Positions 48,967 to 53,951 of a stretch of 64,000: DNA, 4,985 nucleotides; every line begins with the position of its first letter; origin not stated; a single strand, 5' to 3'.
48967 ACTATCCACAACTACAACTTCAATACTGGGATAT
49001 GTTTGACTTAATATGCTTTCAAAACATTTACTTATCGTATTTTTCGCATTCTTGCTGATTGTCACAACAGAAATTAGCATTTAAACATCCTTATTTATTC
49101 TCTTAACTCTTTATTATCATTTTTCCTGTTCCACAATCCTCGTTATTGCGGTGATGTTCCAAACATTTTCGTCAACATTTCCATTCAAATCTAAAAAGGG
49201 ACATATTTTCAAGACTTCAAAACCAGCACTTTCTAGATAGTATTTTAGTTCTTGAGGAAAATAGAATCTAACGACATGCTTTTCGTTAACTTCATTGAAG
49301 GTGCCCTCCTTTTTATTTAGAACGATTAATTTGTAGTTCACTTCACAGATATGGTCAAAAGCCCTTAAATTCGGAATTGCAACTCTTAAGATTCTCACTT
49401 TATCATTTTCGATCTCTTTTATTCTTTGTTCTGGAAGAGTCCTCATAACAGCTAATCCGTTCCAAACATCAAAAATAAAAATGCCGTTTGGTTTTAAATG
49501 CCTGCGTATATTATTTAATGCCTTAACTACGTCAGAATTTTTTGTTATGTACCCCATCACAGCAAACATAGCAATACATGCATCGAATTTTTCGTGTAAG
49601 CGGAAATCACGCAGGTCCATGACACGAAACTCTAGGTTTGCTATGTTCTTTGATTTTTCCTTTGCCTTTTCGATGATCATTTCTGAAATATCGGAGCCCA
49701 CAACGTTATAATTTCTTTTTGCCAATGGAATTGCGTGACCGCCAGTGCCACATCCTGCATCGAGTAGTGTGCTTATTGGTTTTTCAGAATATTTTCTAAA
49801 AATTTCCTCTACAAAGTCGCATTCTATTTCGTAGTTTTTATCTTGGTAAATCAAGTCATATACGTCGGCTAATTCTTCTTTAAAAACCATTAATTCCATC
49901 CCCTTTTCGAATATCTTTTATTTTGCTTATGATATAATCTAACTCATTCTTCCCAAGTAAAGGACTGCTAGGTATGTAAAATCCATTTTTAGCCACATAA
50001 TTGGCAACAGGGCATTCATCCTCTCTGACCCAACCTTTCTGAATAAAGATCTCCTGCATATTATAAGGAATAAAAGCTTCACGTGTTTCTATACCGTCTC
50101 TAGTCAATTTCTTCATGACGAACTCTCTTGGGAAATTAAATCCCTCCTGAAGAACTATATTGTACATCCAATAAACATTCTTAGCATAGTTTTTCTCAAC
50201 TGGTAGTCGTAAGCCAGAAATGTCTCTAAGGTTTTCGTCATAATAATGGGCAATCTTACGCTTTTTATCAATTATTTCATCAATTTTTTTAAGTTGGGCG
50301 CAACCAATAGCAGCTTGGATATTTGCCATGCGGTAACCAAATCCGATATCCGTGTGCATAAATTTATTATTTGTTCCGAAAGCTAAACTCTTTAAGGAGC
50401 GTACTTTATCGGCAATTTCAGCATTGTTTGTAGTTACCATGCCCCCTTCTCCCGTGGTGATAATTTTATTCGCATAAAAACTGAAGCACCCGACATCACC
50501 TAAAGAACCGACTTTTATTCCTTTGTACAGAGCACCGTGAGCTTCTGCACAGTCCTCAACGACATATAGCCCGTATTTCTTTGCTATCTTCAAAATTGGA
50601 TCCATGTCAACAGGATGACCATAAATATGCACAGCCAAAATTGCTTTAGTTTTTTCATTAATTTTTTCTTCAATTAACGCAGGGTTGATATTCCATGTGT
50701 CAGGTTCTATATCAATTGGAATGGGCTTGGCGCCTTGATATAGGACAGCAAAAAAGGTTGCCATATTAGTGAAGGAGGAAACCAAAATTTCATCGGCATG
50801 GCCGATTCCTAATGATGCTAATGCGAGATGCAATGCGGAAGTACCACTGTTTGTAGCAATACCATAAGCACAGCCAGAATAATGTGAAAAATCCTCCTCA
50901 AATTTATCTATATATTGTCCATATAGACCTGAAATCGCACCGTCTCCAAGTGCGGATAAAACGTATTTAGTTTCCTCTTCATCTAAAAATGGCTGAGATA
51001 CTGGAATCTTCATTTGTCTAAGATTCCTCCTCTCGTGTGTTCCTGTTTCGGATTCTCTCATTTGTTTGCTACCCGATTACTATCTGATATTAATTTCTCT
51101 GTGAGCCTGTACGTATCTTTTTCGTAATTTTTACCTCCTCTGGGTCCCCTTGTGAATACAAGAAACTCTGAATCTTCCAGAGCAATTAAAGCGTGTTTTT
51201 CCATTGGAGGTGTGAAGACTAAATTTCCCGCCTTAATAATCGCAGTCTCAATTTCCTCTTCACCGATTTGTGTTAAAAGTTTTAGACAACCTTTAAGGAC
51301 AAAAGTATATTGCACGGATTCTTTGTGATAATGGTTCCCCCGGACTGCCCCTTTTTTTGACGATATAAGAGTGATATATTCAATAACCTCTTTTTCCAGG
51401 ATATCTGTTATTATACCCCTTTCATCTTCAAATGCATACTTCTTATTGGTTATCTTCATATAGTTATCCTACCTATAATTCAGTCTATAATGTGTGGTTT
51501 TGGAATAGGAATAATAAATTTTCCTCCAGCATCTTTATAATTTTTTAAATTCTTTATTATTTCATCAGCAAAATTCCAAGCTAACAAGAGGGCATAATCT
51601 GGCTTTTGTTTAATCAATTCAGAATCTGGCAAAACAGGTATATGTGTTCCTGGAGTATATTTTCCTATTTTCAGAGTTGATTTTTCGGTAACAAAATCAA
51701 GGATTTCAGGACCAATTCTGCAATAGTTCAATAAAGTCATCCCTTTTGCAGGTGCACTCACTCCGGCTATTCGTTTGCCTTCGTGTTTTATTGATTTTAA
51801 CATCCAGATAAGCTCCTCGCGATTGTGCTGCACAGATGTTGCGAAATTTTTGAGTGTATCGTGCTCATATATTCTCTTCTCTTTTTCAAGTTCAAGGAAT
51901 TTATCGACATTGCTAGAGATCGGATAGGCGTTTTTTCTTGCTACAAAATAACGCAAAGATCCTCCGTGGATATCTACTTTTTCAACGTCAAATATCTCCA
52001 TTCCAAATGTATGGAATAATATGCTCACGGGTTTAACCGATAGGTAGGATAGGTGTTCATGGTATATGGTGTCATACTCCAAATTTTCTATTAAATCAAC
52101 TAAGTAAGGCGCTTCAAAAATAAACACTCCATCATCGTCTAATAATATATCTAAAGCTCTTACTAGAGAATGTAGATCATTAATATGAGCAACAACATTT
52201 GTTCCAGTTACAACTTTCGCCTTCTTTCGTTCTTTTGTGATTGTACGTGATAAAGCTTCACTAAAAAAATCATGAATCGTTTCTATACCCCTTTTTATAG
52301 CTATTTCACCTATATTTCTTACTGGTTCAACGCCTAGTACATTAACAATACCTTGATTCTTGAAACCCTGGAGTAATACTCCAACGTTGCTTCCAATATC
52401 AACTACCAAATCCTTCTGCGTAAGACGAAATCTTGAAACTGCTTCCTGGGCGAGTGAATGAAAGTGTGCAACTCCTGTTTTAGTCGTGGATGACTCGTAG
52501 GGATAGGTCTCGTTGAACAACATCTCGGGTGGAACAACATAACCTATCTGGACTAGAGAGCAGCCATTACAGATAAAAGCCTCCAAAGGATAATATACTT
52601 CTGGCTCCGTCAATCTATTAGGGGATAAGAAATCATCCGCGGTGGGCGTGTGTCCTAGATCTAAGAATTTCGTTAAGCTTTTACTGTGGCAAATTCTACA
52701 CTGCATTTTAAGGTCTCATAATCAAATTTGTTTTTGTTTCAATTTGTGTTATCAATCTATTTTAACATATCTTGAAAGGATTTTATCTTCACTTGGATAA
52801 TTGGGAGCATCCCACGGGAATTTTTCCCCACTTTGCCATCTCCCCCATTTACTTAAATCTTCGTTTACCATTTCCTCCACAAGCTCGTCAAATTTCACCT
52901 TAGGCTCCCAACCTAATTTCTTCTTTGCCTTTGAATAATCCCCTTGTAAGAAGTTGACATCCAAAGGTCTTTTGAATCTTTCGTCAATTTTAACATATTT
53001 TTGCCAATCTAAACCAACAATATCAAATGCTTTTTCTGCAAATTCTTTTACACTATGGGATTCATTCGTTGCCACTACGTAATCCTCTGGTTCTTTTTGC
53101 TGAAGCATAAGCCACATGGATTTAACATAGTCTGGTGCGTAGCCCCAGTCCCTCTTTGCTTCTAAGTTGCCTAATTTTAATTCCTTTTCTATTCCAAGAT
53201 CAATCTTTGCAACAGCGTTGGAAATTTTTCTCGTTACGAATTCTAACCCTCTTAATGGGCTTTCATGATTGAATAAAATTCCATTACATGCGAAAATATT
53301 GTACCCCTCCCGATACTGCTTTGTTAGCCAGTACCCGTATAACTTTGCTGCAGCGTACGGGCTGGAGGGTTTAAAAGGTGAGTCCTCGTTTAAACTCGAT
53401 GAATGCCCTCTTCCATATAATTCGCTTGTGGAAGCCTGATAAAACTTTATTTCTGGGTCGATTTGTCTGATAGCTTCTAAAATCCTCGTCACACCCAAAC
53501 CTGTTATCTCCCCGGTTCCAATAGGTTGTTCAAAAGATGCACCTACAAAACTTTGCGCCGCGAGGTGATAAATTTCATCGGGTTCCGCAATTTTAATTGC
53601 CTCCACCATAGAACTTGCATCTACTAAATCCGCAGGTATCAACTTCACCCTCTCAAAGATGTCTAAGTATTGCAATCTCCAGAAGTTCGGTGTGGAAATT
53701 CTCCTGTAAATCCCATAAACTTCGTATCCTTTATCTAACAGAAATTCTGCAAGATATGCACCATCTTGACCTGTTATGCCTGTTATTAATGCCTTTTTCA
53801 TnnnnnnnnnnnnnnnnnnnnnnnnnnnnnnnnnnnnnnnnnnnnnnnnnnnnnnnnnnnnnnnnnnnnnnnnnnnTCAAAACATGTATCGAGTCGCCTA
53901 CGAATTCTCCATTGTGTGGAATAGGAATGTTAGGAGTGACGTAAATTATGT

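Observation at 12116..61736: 50-kb mosaic N-glycosylation/glycan island anchored by aglB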

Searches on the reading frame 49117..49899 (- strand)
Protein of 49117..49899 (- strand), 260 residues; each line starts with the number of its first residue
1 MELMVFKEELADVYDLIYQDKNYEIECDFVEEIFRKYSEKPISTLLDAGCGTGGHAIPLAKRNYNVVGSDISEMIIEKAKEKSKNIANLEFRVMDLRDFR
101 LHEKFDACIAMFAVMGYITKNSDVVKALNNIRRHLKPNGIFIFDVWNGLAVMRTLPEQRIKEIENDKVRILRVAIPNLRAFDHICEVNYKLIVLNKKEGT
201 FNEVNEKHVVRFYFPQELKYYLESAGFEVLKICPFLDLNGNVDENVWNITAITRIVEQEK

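Call 7: search_protein_families(library=pfam, proteins=[window:49117-49899:-])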
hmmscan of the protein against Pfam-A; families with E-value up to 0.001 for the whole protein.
window:49117-49899:- (260 aa): 13 families
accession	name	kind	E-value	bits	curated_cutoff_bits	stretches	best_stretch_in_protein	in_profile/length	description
PF13649.12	Methyltransf_25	-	4.2e-21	75.9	27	1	46-139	2-97/97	Methyltransferase domain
PF08241.18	Methyltransf_11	-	5.1e-18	65.9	21.2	1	46-143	1-95/95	Methyltransferase domain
PF13847.12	Methyltransf_31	-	1.6e-17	64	27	1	44-163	6-122/145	Methyltransferase domain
PF13489.12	Methyltransf_23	-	2.7e-16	60.2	27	1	27-231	10-163/164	Methyltransferase domain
PF08242.18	Methyltransf_12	-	1.2e-15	58.5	30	1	46-141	1-98/98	Methyltransferase domain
PF01209.24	Ubie_methyltran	-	2.2e-09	37.5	20.1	1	11-142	17-150/233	ubiE/COQ5 methyltransferase family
PF05401.17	NodS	-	5.6e-09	36.6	24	1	39-144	41-145/201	Nodulation protein S (NodS)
PF03848.20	TehB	-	6.7e-08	32.6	20.4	1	43-140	32-129/193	Tellurite resistance protein TehB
PF03291.22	mRNA_G-N7_MeTrfase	-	1.1e-06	28.5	26.6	1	24-166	43-204/315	mRNA (guanine-N(7))-methyltransferase domain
PF02353.26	CMAS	-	3.6e-06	26.9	27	1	31-143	52-164/273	Mycolic acid cyclopropane synthetase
PF01728.25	FtsJ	-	6e-05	23.5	24.1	1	31-152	10-146/181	FtsJ-like methyltransferase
PF05175.20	MTS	-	0.00015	21.9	23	1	43-142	33-137/170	Methyltransferase small domain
PF05724.17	TPMT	-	0.00091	19.4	26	0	38-83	30-80/218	Thiopurine S-methyltransferase (TPMT)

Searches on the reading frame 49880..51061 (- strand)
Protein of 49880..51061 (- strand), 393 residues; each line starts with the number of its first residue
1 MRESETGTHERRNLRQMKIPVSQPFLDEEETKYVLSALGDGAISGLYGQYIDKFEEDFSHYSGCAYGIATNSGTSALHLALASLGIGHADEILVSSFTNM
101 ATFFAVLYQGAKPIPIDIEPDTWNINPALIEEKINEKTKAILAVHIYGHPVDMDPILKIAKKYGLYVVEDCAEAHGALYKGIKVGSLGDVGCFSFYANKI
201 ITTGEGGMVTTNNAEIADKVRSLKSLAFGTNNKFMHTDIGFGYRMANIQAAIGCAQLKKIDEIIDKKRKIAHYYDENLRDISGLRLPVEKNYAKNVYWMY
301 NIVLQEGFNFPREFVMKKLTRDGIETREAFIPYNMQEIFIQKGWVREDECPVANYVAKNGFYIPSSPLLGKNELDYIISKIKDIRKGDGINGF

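Call 7: search_protein_families(library=pfam, proteins=[window:49880-51061:-])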
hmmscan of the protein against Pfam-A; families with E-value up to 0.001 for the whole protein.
window:49880-51061:- (393 aa): 4 families
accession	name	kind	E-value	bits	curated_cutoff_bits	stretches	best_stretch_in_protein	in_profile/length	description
PF01041.23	DegT_DnrJ_EryC1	-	8.8e-116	387.5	19.8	1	26-381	3-359/360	DegT/DnrJ/EryC1/StrS aminotransferase family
PF01053.26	Cys_Met_Meta_PP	-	2e-05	23.8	27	1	53-221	56-223/381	Cys/Met metabolism PLP-dependent enzyme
PF00266.25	Aminotran_5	-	4.6e-05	23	21.5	1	70-286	67-299/371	Aminotransferase class-V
PF01212.27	Beta_elim_lyase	-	0.00013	21.8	27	1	52-283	35-270/288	Beta-eliminating lyase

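Call 16: search_protein_families(library=ncbifam, proteins=[window:49880-51061:-], max_evalue=0.00001)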
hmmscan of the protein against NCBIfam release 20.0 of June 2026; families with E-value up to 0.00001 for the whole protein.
window:49880-51061:- (393 aa): 7 families
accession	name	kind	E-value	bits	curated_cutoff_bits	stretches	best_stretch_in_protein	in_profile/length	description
TIGR04181.1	NHT_00031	hypoth_equivalog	3e-97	325.7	420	1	19-366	1-359/359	LegC family aminotransferase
TIGR03588.1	PseC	equivalog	4.6e-79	266.1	423.5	1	19-383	2-378/380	UDP-4-amino-4,6-dideoxy-N-acetyl-beta-L-altrosamine transaminase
NF008687.0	PRK11706.1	equivalog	1.7e-64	217.9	375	1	18-384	1-373/375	dTDP-4-amino-4,6-dideoxygalactose transaminase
NF011936.0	PRK15407.1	equivalog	9.5e-63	212.4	423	2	14-224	32-248/440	lipopolysaccharide biosynthesis protein RfbH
NF008658.2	PRK11658.1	equivalog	4.4e-61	206.6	631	1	19-384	5-376/379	UDP-4-amino-4-deoxy-L-arabinose aminotransferase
TIGR02379.1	ECA_wecE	subfamily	5.3e-52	176.8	434.85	1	19-334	2-325/376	dTDP-4-amino-4,6-dideoxy-D-glucose transaminase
TIGR04427.1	PLP_DesI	equivalog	3.4e-48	164.7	650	1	49-336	52-336/390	dTDP-4-dehydro-6-deoxyglucose aminotransferase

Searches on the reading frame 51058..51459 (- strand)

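Call 7: search_protein_families(library=pfam, proteins=[window:51058-51459:-])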
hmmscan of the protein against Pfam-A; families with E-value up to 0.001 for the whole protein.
window:51058-51459:- (133 aa): 5 families
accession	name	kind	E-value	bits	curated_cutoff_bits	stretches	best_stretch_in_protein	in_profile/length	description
PF14667.12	Polysacc_synt_C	-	1.6e-08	35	28.7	1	11-102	2-96/111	Polysaccharide biosynthesis C-terminal domain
PF07883.17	Cupin_2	-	2e-07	31.1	27.2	1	35-99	6-64/70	Cupin domain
PF05523.17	FdtA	-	5.2e-05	23.5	23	1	12-104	13-111/131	WxcM-like, C-terminal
PF12973.13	Cupin_7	-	0.00038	20.7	27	0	19-106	23-103/105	ChrR Cupin-like domain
PF00190.28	Cupin_1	-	0.00086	19.3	22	0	34-102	40-110/151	Cupin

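Call 16: search_protein_families(library=ncbifam, proteins=[window:51058-51459:-], max_evalue=0.00001)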
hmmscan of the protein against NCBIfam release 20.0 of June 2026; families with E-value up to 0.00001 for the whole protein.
window:51058-51459:- (133 aa): 1 family
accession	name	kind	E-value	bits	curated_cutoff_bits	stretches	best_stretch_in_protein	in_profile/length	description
TIGR03404.1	bicupin_oxalic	subfamily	9.6e-07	28.2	254.2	1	35-130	75-167/367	bicupin, oxalate decarboxylase family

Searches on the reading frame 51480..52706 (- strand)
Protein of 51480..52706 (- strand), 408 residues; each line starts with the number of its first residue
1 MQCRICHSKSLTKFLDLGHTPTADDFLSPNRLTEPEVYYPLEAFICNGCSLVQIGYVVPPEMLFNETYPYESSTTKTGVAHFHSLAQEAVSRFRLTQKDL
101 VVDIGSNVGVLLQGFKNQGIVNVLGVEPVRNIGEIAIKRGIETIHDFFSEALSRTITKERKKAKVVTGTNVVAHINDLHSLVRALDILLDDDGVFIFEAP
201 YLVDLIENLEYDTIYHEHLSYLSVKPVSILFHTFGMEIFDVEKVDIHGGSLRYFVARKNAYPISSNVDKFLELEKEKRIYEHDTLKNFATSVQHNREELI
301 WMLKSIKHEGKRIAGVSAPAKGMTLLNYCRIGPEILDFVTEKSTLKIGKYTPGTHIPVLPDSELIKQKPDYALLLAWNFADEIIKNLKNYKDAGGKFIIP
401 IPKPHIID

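Call 7: search_protein_families(library=pfam, proteins=[window:51480-52706:-])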
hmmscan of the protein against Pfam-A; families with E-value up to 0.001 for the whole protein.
window:51480-52706:- (408 aa): 3 families
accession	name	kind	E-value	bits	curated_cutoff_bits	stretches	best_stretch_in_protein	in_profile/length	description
PF08484.17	Methyltransf_14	-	1.1e-54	185.1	23.5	1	246-402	2-160/160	C-methyltransferase C-terminal domain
PF08421.16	Methyltransf_13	-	5.3e-23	81.4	31.3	1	3-64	1-62/62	Putative zinc binding domain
PF13489.12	Methyltransf_23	-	1.6e-13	51.2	27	1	86-238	9-161/164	Methyltransferase domain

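Call 16: search_protein_families(library=ncbifam, proteins=[window:51480-52706:-], max_evalue=0.00001)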
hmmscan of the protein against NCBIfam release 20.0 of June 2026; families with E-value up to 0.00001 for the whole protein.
window:51480-52706:- (408 aa): 0 families

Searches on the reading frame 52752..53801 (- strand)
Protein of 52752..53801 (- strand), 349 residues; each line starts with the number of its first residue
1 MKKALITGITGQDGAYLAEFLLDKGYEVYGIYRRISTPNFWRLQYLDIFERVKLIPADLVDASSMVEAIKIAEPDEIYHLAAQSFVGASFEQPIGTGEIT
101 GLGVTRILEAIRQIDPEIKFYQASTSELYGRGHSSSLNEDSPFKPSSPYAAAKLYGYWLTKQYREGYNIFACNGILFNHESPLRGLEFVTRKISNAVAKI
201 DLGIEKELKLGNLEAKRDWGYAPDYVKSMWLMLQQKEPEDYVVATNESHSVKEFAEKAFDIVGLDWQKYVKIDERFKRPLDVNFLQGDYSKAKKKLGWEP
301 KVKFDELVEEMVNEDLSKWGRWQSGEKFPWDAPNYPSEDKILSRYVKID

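Call 7: search_protein_families(library=pfam, proteins=[window:52752-53801:-])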
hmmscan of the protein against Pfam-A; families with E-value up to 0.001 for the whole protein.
window:52752-53801:- (349 aa): 3 families
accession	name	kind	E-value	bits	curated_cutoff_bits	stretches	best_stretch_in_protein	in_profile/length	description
PF16363.11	GDP_Man_Dehyd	-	4.3e-126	421.3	27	1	5-311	1-332/332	GDP-mannose 4,6 dehydratase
PF01370.27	Epimerase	-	6.7e-67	225.8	20.9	1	4-244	1-240/240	NAD dependent epimerase/dehydratase family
PF04321.23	RmlD_sub_bind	-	1.5e-07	31.2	27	1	3-171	2-147/287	RmlD substrate binding domain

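Call 16: search_protein_families(library=ncbifam, proteins=[window:52752-53801:-], max_evalue=0.00001)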
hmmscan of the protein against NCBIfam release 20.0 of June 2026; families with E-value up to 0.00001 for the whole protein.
window:52752-53801:- (349 aa): 8 families
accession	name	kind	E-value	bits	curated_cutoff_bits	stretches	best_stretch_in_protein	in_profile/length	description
TIGR01472.1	gmd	equivalog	1e-125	419.5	415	1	2-318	1-341/342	GDP-mannose 4,6-dehydratase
TIGR01181.1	dTDP_gluc_dehyt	equivalog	5.3e-30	104.6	365.1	1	4-313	2-309/321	dTDP-glucose 4,6-dehydratase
TIGR04180.1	EDH_00030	hypoth_equivalog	7.6e-28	97.4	475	1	5-302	2-296/297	NAD-dependent 4,6-dehydratase LegB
TIGR02622.1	CDP_4_6_dhtase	equivalog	1.9e-25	89.8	278.45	1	2-167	5-172/352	CDP-glucose 4,6-dehydratase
TIGR01179.1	galE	equivalog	8.3e-25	87.3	262.3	2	4-165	2-161/332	UDP-glucose 4-epimerase GalE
NF007582.0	PRK10217.1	equivalog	7.7e-15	54.8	698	1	1-249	1-258/355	dTDP-glucose 4,6-dehydratase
NF043036.1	ErythonDh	equivalog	4.9e-11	42.4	325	1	3-167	2-168/321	D-erythronate dehydrogenase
NF007490.0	PRK10084.1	subfamily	1.4e-10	40.7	649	1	3-316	2-335/361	dTDP-glucose 4,6-dehydratase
